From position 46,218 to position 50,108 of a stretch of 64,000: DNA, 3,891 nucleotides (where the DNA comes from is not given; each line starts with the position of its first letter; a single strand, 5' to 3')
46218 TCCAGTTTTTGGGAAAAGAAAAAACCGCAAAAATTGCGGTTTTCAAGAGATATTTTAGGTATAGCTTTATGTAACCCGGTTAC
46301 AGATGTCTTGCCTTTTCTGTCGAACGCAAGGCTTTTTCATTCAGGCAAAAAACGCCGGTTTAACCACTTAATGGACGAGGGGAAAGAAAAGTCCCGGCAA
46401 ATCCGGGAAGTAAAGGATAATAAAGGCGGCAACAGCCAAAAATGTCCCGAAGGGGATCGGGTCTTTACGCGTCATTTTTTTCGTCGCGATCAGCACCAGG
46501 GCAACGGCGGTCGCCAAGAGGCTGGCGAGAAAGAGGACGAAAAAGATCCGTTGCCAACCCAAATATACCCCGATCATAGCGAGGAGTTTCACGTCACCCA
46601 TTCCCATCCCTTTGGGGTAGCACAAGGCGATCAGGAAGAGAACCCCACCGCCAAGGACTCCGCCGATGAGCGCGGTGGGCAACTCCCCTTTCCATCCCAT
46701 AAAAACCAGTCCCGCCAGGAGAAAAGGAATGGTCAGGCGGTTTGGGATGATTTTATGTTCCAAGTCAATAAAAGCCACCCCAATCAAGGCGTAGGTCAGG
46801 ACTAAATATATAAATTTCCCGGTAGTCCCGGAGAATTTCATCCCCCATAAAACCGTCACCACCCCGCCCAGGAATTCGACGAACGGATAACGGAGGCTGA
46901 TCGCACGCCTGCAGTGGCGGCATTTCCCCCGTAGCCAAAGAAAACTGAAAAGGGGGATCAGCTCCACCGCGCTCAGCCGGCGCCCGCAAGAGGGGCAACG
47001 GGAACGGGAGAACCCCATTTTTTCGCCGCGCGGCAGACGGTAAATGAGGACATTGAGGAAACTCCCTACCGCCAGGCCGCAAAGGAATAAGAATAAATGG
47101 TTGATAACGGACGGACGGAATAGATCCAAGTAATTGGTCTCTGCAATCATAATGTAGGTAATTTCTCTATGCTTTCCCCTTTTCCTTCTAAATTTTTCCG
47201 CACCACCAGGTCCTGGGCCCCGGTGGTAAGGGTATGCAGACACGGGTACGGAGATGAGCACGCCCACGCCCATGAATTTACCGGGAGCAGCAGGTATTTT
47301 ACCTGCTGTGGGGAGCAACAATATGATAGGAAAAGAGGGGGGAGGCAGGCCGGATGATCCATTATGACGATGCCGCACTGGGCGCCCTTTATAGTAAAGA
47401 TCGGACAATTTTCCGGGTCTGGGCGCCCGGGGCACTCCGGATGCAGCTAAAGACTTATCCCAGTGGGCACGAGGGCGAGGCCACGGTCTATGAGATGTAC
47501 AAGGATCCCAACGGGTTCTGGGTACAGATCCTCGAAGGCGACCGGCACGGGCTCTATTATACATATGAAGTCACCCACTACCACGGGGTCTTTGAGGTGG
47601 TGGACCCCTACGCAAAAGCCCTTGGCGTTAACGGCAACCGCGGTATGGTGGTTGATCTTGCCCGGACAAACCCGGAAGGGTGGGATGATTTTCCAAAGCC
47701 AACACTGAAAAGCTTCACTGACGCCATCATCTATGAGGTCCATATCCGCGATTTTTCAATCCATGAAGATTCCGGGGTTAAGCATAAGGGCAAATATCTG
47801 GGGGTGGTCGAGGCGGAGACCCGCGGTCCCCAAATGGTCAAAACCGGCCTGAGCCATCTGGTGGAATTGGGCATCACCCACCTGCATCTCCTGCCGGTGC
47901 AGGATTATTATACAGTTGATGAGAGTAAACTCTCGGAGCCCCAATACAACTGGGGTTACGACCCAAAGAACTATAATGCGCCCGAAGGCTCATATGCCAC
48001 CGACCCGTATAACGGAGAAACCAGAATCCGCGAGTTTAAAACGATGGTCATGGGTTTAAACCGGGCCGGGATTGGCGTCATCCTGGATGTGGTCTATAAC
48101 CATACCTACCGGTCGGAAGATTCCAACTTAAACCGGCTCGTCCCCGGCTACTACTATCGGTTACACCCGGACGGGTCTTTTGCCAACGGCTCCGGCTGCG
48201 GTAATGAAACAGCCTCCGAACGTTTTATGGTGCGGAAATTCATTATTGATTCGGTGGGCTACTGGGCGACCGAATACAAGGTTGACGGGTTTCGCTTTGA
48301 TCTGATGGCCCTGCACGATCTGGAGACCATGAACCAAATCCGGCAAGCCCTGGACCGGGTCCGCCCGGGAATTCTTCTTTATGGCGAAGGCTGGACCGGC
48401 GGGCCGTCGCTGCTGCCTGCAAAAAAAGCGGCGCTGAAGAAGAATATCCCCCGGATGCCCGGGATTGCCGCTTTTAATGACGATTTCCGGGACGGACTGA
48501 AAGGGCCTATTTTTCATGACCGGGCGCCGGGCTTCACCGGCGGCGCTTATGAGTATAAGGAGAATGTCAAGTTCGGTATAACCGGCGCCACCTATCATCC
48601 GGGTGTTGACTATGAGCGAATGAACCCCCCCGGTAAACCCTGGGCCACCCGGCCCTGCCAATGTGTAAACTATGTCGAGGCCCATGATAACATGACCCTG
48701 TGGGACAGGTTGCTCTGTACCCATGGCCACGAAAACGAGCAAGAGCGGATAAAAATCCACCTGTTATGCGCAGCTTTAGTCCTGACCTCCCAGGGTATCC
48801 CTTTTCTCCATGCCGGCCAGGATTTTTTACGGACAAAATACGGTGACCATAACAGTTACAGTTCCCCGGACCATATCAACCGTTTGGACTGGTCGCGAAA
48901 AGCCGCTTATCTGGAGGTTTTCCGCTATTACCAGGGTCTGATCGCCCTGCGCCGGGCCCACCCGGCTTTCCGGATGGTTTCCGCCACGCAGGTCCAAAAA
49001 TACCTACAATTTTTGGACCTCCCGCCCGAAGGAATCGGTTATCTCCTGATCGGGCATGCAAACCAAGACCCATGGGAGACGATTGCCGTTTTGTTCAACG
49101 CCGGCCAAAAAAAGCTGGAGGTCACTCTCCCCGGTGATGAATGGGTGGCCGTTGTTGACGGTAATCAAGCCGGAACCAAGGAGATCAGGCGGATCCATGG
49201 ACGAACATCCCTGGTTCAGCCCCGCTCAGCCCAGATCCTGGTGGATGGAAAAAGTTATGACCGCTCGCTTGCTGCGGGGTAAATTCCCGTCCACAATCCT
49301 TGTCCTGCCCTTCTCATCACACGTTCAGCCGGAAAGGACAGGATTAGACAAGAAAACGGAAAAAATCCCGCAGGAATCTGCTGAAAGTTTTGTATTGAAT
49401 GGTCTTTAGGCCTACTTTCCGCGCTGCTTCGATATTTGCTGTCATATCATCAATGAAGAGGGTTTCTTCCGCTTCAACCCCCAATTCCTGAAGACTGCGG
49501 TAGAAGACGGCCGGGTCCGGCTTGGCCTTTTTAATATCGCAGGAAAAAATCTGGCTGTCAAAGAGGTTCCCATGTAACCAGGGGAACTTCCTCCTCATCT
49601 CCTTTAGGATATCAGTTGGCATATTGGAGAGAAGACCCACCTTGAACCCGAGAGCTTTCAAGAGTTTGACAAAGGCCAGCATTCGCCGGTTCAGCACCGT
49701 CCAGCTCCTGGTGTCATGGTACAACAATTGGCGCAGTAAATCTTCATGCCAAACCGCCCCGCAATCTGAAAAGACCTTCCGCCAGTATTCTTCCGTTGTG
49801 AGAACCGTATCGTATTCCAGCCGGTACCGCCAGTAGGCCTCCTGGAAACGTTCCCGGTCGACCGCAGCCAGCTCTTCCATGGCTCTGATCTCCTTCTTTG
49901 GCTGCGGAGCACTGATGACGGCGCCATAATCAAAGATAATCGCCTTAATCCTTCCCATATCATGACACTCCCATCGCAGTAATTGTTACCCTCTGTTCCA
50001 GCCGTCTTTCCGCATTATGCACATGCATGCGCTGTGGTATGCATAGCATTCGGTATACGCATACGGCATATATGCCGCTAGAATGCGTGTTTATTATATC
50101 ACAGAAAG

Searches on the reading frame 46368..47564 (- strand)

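Call 13: search_protein_families(library=pfam, proteins=[window:46368-47564:-], max_evalue=0.001)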
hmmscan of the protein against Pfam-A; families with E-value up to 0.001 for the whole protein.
window:46368-47564:- (398 aa): 2 families
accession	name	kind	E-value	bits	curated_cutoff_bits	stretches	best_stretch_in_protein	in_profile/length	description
PF06750.18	A24_N_bact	-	5e-32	110.3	23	1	161-244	1-84/84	Bacterial Peptidase A24 N-terminal domain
PF01478.23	Peptidase_A24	-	1.3e-21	77.4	26.5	1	254-356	1-104/104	Type IV leader peptidase family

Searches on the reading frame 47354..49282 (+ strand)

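Call 13: search_protein_families(library=pfam, proteins=[window:47354-49282:+], max_evalue=0.001)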
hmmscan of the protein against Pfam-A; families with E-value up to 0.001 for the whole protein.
window:47354-49282:+ (642 aa): 4 families
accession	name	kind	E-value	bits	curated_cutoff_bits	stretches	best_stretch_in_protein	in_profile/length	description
PF21653.3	pulA_all-beta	-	1.2e-17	63.6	26.7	1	547-605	1-60/60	Pullulanase, all-beta domain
PF02922.24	CBM_48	-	2.5e-10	41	22.4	1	9-87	2-83/83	Carbohydrate-binding module 48 (Isoamylase N-terminal domain)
PF00128.31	Alpha-amylase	-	8.6e-10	38.9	22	1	166-252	25-93/446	Alpha amylase, catalytic domain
PF11852.14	Pullul_strch_C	-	8e-05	22.6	29.7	1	524-594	44-120/165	Alpha-1,6-glucosidases, pullulanase-type, C-terminal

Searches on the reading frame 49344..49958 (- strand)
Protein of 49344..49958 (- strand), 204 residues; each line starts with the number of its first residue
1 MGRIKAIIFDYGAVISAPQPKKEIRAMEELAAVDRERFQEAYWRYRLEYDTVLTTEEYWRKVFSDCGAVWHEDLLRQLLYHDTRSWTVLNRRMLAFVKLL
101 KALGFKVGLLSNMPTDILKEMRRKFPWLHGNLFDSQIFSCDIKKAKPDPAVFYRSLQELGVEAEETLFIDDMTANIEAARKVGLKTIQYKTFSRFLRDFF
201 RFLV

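Call 13: search_protein_families(library=pfam, proteins=[window:49344-49958:-], max_evalue=0.001)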
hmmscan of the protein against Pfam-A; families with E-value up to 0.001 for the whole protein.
window:49344-49958:- (204 aa): 3 families
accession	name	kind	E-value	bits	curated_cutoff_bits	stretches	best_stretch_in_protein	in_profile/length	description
PF00702.32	Hydrolase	-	6.3e-14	53.2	26.4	1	64-183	73-191/191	haloacid dehalogenase-like hydrolase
PF13419.12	HAD_2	-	2.4e-13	51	23.8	1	91-187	82-176/178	Haloacid dehalogenase-like hydrolase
PF13242.12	Hydrolase_like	-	9e-06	26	22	1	146-191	4-50/75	HAD-hyrolase-like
